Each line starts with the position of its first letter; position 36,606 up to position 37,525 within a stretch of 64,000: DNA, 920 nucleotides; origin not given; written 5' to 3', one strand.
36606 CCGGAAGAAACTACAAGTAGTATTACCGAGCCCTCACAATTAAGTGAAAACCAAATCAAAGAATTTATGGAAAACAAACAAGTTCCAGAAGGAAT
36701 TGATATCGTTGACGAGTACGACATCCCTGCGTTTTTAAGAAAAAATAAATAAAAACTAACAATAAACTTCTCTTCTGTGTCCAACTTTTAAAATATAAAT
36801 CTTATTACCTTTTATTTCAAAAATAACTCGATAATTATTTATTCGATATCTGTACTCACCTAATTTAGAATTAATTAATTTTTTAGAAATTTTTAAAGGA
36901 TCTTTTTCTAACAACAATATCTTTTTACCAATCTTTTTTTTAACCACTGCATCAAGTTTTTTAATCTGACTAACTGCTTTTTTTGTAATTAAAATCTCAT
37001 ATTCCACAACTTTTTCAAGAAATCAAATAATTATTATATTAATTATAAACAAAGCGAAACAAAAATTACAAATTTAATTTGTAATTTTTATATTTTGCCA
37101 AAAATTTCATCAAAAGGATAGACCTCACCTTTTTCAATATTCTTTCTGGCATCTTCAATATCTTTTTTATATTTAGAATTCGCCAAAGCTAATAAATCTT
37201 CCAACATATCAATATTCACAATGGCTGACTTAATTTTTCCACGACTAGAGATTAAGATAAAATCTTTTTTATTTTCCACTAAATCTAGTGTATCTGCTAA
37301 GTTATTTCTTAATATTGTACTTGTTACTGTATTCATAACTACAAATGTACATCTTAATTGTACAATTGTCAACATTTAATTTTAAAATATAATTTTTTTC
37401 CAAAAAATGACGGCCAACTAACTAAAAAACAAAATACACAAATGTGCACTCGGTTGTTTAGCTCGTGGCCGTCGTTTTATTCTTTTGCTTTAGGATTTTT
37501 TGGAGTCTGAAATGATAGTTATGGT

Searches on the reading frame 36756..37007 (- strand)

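Call 101: search_protein_families(library=pfam, proteins=[window:36756-37007:-], max_evalue=0.01)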
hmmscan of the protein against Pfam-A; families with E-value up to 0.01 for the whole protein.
window:36756-37007:- (83 aa): 1 family
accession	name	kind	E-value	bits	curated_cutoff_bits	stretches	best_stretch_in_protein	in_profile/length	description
PF05016.21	ParE_toxin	-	5.7e-12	46.5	23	1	5-82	1-89/89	ParE toxin of type II toxin-antitoxin system, parDE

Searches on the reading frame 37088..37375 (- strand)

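Call 101: search_protein_families(library=pfam, proteins=[window:37088-37375:-], max_evalue=0.01)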
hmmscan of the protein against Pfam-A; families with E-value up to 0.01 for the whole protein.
window:37088-37375:- (95 aa): 1 family
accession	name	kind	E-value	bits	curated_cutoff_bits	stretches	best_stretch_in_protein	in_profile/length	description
PF02604.26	PhdYeFM_antitox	-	2.9e-07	30.6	29.8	1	14-66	1-51/74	Antitoxin Phd_YefM, type II toxin-antitoxin system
